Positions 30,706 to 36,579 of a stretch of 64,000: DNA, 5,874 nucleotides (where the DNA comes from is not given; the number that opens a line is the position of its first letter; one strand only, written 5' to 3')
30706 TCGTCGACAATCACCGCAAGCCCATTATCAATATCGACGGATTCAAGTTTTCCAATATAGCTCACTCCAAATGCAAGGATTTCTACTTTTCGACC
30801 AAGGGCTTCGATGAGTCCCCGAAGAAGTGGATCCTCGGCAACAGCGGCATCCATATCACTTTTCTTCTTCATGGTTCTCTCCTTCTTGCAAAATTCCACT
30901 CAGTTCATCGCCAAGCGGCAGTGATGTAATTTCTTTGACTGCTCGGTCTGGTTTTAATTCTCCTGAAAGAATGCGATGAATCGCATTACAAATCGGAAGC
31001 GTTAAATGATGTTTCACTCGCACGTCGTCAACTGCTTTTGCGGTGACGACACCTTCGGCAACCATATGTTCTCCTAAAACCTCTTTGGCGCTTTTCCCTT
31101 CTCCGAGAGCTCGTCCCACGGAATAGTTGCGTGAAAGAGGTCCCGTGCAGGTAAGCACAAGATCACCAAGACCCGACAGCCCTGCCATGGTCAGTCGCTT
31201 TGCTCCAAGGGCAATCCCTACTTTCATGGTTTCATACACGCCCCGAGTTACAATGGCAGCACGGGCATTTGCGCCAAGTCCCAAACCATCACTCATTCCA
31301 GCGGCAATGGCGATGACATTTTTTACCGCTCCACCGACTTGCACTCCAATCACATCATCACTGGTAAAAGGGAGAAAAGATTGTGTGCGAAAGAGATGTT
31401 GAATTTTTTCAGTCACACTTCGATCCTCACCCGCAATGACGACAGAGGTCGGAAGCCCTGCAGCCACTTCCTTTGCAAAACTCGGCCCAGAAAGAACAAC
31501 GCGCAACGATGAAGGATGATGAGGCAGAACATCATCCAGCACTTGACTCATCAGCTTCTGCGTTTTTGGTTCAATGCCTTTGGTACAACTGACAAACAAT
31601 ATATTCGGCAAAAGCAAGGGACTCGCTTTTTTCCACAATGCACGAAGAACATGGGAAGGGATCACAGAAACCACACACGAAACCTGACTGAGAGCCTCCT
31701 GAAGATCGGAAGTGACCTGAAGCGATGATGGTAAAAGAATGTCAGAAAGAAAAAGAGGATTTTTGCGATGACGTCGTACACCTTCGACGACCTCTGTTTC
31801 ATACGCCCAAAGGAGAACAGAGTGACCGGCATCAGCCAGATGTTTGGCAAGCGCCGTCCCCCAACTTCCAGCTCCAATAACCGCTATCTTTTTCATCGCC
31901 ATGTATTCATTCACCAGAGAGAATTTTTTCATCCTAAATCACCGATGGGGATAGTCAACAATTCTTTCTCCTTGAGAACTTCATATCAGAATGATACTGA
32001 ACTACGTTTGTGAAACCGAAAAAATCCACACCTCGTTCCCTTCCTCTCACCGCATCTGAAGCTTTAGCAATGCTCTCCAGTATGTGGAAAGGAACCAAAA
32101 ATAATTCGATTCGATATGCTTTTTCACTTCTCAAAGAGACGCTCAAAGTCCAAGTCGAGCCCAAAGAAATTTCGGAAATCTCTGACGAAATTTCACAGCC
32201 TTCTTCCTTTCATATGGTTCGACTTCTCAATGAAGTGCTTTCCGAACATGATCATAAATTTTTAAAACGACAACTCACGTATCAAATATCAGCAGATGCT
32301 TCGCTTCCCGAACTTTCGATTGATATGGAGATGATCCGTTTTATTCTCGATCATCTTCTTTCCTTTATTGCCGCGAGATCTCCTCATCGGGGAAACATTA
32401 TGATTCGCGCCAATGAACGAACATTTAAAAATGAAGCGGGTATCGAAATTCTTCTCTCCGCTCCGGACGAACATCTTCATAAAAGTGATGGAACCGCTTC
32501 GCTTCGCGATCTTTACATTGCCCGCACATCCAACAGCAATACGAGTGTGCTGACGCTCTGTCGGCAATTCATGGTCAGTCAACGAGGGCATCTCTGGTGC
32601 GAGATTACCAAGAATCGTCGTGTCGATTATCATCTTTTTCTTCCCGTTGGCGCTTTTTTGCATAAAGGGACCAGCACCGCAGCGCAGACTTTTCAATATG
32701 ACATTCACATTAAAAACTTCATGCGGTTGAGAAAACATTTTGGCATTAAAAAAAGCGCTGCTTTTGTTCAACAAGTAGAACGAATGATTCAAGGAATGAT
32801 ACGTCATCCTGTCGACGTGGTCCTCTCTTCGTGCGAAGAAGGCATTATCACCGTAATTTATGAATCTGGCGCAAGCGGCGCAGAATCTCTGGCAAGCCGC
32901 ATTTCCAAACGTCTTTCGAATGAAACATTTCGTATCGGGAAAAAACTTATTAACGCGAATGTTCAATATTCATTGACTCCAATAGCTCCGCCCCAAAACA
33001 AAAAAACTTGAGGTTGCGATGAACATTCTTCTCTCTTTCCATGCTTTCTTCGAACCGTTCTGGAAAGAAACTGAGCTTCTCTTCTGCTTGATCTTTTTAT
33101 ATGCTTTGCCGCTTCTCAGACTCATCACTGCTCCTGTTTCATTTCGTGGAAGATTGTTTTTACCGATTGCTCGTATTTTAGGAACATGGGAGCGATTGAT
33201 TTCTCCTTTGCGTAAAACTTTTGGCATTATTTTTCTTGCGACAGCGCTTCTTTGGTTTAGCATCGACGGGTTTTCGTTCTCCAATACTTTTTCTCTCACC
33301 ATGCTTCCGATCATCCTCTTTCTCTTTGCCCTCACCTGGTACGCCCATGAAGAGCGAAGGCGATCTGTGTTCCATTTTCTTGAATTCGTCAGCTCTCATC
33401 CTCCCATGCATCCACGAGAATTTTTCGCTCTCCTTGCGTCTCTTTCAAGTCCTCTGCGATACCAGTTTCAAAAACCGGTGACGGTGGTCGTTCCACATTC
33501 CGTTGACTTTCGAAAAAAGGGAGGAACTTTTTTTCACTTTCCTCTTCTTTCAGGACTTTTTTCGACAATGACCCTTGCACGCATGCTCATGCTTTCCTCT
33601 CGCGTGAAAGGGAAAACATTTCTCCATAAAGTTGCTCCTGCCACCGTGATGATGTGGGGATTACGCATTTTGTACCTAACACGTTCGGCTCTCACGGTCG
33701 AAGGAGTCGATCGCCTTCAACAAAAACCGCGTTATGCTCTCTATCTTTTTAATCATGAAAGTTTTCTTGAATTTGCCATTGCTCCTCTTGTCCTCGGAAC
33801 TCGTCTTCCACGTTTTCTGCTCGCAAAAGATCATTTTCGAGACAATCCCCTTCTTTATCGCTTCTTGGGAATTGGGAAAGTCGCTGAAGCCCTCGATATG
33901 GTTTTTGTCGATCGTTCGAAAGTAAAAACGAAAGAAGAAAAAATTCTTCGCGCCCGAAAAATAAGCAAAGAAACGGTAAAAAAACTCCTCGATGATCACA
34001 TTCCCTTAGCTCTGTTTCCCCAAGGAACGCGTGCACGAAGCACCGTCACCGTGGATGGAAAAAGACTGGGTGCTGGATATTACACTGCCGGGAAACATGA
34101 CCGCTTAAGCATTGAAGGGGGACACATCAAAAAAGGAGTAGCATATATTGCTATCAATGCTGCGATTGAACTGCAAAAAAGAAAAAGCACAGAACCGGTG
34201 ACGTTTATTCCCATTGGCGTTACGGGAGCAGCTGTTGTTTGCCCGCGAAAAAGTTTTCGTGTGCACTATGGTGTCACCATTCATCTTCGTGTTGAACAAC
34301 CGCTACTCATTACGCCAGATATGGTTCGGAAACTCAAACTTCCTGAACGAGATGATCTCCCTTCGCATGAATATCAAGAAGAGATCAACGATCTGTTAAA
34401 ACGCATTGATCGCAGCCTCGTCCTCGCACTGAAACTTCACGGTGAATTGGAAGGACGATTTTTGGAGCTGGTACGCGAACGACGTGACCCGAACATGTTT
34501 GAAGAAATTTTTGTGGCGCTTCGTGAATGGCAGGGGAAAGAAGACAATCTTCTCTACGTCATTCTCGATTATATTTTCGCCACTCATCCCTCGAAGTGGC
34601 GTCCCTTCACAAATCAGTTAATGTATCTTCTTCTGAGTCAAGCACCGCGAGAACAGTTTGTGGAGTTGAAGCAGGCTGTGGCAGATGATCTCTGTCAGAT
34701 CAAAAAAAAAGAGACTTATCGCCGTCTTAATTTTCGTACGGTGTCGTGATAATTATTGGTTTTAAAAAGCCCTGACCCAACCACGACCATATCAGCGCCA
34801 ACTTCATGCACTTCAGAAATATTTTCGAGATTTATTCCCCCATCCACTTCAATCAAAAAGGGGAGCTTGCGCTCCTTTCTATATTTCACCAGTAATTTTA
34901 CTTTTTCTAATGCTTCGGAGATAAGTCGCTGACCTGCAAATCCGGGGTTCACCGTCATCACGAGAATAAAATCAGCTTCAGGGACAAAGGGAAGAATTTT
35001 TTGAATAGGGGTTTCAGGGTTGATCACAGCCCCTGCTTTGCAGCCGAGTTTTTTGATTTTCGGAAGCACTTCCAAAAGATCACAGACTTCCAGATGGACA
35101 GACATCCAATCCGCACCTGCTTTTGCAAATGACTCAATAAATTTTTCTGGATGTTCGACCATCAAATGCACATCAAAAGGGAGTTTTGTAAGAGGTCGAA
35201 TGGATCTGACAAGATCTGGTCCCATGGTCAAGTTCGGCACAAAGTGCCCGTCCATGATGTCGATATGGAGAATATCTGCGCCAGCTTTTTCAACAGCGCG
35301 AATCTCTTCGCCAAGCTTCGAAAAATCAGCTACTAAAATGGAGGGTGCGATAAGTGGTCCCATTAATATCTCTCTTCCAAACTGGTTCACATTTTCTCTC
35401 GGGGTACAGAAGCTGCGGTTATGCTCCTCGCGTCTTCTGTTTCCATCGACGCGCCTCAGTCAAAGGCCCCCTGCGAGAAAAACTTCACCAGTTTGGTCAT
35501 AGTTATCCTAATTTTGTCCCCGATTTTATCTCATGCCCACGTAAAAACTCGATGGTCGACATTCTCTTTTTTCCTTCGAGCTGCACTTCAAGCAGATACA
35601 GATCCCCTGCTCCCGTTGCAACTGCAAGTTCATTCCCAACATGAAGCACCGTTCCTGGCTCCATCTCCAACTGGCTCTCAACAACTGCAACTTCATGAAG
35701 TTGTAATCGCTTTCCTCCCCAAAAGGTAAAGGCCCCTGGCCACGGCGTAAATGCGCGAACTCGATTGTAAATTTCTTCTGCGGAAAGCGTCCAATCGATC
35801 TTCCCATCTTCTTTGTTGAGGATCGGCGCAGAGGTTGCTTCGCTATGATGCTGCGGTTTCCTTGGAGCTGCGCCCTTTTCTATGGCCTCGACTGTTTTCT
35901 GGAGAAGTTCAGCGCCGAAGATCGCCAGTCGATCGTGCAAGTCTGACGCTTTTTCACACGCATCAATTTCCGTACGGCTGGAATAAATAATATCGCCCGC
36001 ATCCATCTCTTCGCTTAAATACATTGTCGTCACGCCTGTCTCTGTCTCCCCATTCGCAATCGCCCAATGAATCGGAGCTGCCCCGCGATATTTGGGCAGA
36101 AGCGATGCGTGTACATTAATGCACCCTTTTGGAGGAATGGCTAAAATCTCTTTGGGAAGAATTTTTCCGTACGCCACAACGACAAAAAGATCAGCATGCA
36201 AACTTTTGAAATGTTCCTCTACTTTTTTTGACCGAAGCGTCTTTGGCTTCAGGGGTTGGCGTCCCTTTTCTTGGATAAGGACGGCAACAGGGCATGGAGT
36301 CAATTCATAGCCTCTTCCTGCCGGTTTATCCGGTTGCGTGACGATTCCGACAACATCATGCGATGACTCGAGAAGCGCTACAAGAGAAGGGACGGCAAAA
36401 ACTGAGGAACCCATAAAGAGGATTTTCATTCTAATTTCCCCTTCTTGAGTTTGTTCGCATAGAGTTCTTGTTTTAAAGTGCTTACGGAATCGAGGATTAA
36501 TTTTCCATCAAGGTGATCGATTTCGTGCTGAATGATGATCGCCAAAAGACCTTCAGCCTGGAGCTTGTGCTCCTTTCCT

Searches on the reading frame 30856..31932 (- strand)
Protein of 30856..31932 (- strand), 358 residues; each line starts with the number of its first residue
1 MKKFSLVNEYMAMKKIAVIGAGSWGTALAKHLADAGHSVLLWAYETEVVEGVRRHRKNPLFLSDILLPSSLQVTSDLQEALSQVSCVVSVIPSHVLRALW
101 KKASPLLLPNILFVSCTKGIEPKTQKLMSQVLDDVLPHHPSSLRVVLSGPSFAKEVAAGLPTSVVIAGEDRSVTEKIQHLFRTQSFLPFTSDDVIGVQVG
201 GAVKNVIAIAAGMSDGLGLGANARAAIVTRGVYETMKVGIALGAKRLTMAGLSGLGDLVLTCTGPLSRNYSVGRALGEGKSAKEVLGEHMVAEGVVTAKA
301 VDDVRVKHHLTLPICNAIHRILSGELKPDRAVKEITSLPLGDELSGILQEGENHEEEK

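Call 60: search_protein_families(library=pfam, proteins=[window:30856-31932:-], max_evalue=0.001)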
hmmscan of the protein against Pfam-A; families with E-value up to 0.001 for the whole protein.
window:30856-31932:- (358 aa): 8 families
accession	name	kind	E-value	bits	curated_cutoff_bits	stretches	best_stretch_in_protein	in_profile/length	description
PF01210.29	NAD_Gly3P_dh_N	-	2.1e-50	171.2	23.1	1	15-172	1-156/158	NAD-dependent glycerol-3-phosphate dehydrogenase N-terminus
PF07479.19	NAD_Gly3P_dh_C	-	7.6e-50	169.2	25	1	193-332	1-141/142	NAD-dependent glycerol-3-phosphate dehydrogenase C-terminus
PF20618.3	GPD_NAD_C_bact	-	5.4e-20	72.1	27.6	1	253-318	1-66/66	Bacterial GPD, NAD-dependent C-terminal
PF03446.21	NAD_binding_2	-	9.1e-07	29.5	21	1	15-127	1-103/161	NAD binding domain of 6-phosphogluconate dehydrogenase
PF03807.23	F420_oxidored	-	1.2e-06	29.5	21.6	1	15-118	1-93/94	NADP oxidoreductase coenzyme F420-dependent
PF02558.23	ApbA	-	3.6e-05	23.9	22.2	1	16-111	1-96/150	Ketopantoate reductase PanE/ApbA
PF02737.24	3HCDH_N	-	0.00018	21.9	22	1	15-58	1-44/180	3-hydroxyacyl-CoA dehydrogenase, NAD binding domain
PF07991.19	KARI_N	-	0.00046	20.3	20.6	0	11-46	2-37/165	Acetohydroxy acid isomeroreductase, NADPH-binding domain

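Call 70: find_homologous_proteins(query=window:30856-31932:-, max_evalue=1e-60)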
Query window:30856-31932:- (358 aa): 7123 proteins with E <= 1e-60 among 8000 candidates; the best 120 are listed.
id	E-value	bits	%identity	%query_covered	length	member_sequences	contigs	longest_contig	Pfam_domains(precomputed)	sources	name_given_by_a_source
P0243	1.4e-228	776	100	100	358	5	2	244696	PF20618.4,PF07479.20,PF03446.22,PF01210.30,PF03807.24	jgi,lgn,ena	-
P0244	3.3e-134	465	66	93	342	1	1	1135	PF20618.4,PF07479.20,PF03446.22,PF01210.30,PF03807.24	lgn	-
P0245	6.2e-129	448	64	92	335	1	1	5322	PF20618.4,PF07479.20,PF02558.23,PF03446.22,PF01210.30,PF03807.24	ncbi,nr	ncbi:MAG: NAD(P)-dependent glycerol-3-phosphate dehydrogenase [Deltaproteobacteria bacterium]|nr:NAD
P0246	2.9e-126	439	60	94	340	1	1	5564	PF20618.4,PF07479.20,PF02558.23,PF03446.22,PF01210.30,PF03807.24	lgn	-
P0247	3.0e-124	433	60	94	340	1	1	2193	PF20618.4,PF07479.20,PF02558.23,PF03446.22,PF01210.30,PF03807.24,PF02737.25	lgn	-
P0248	3.0e-122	426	60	94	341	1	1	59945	PF20618.4,PF07479.20,PF02558.23,PF03446.22,PF01210.30,PF03807.24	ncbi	ncbi:MAG: NAD(P)H-dependent glycerol-3-phosphate dehydrogenase [Pseudomonadota bacterium]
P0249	2.1e-120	420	61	94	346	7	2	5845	PF20618.4,PF07479.20,PF02558.23,PF03446.22,PF01210.30,PF03807.24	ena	-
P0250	2.6e-120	420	59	94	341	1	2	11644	PF20618.4,PF07479.20,PF01210.30,PF03807.24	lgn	-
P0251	5.9e-120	419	59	93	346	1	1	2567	PF20618.4,PF07479.20,PF01210.30,PF03807.24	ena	-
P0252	8.8e-120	418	60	93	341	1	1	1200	PF20618.4,PF07479.20,PF01210.30,PF03807.24,PF02737.25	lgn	-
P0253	1.6e-119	417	58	94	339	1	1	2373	PF20618.4,PF07479.20,PF02558.23,PF03446.22,PF01210.30,PF03807.24,PF02737.25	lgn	-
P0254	3.0e-119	416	58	94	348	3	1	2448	PF20618.4,PF07479.20,PF01210.30,PF03807.24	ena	-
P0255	4.3e-119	416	58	95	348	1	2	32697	PF20618.4,PF07479.20,PF01210.30,PF03807.24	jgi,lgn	-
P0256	8.0e-119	415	58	94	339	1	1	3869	PF20618.4,PF07479.20,PF02558.23,PF03446.22,PF01210.30,PF03435.25,PF03807.24,PF02737.25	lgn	-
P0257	9.4e-119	415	59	94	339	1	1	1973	PF20618.4,PF07479.20,PF01210.30,PF03807.24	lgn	-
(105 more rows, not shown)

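Call 71: find_encoding_contigs(protein=P0248, flank=8000, max_places=2)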
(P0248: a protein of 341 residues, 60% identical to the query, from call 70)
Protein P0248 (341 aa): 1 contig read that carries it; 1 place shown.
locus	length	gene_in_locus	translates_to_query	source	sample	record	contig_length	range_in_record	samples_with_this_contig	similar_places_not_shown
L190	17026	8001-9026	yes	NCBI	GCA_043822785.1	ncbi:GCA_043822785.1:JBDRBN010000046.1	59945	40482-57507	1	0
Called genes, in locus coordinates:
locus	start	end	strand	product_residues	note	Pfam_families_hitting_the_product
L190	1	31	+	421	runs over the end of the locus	PF07690:MFS_1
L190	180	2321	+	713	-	PF00082:Peptidase_S8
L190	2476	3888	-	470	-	PF03951:Gln-synt_N, PF00120:Gln-synt_C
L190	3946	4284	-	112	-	PF00543:P-II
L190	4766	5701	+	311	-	-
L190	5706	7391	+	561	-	PF01553:Acyltransferase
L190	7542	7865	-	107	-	PF07238:PilZ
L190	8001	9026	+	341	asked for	PF01210:NAD_Gly3P_dh_N, PF02558:ApbA (weak), PF03446:NAD_binding_2 (faint), PF03807:F420_oxidored (weak), PF07479:NAD_Gly3P_dh_C, PF20618:GPD_NAD_C_bact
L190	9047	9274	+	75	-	-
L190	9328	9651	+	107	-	-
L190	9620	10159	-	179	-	PF14385:DUF4416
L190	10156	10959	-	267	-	PF00797:Acetyltransf_2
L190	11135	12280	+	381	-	PF04015:DUF362, PF00037:Fer4 (weak), PF12797:Fer4_2 (faint), PF12837:Fer4_6 (weak), PF13237:Fer4_10, PF14697:Fer4_21 (weak), PF12838:Fer4_7 (weak), PF13484:Fer4_16 (faint)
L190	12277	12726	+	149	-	PF02481:DNA_processg_A (weak), PF18306:LDcluster4, PF03641:Lysine_decarbox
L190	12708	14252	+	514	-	PF02310:B12-binding, PF04055:Radical_SAM, PF13282:DUF4070 (weak)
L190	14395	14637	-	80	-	-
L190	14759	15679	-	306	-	PF01063:Aminotran_4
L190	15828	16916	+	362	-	-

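Call 72: find_encoding_contigs(protein=P0246, flank=8000, max_places=2)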
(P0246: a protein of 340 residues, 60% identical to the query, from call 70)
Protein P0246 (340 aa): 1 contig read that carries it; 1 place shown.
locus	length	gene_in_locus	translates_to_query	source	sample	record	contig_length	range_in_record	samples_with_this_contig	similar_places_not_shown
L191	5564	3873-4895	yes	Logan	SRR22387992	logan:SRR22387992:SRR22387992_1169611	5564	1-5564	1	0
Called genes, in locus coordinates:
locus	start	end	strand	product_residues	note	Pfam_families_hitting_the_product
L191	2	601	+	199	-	?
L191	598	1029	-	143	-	PF02502:LacAB_rpiB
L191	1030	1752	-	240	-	-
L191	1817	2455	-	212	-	-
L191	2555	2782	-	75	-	-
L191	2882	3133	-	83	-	-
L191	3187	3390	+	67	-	-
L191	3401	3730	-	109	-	PF07238:PilZ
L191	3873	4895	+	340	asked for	PF01210:NAD_Gly3P_dh_N, PF02558:ApbA (weak), PF03446:NAD_binding_2 (weak), PF03807:F420_oxidored (weak), PF07479:NAD_Gly3P_dh_C, PF20618:GPD_NAD_C_bact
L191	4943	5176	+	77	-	-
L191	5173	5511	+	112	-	-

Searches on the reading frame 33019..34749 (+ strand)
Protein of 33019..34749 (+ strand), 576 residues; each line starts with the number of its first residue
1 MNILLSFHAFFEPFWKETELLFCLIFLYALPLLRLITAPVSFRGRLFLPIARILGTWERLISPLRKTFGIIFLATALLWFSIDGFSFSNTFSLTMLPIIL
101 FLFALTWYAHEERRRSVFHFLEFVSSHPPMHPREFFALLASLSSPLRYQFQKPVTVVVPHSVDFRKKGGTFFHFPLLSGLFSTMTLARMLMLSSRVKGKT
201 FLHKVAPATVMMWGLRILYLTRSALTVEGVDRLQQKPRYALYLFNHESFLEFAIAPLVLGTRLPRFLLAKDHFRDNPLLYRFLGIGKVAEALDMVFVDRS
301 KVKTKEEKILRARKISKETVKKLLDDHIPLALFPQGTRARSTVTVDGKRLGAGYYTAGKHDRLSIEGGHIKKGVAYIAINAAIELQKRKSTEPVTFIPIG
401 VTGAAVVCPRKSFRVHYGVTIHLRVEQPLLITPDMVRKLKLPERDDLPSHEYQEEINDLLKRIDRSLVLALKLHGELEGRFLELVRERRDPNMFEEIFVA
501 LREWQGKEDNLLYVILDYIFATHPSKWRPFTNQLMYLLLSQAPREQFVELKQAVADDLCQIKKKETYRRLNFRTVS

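Call 60: search_protein_families(library=pfam, proteins=[window:33019-34749:+], max_evalue=0.001)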
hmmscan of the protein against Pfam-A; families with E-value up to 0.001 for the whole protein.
window:33019-34749:+ (576 aa): 1 family
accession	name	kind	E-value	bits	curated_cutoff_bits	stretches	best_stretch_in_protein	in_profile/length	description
PF01553.26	Acyltransferase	-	5.7e-10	39.6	23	1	226-401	3-131/132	Acyltransferase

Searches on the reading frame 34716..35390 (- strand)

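Call 60: search_protein_families(library=pfam, proteins=[window:34716-35390:-], max_evalue=0.001)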
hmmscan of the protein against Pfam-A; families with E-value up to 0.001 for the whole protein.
window:34716-35390:- (224 aa): 2 families
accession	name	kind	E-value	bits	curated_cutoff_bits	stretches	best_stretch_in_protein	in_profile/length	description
PF00834.25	Ribul_P_3_epim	-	7.1e-75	251.2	21.1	1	14-209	2-198/198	Ribulose-phosphate 3 epimerase family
PF01729.25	QRPTase_C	-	8.2e-06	26.1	23.1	1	161-206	111-156/169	Quinolinate phosphoribosyl transferase, C-terminal domain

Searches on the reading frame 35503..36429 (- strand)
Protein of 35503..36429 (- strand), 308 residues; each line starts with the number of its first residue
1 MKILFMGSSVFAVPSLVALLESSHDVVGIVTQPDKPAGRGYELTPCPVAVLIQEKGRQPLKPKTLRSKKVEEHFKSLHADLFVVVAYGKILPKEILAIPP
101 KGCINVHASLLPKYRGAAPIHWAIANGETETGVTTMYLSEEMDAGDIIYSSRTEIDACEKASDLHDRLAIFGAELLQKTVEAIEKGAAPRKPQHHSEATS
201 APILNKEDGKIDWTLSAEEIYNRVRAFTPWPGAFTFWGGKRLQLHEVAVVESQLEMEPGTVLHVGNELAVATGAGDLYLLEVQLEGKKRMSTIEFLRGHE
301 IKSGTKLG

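Call 60: search_protein_families(library=pfam, proteins=[window:35503-36429:-], max_evalue=0.001)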
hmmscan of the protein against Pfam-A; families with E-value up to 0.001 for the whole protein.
window:35503-36429:- (308 aa): 2 families
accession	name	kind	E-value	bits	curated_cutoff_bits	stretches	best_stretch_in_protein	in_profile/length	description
PF00551.24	Formyl_trans_N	-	2.3e-45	155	26.1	1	1-178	1-179/181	Formyl transferase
PF02911.23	Formyl_trans_C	-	1.6e-29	102.5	21.1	1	204-299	2-99/100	Formyl transferase, C-terminal domain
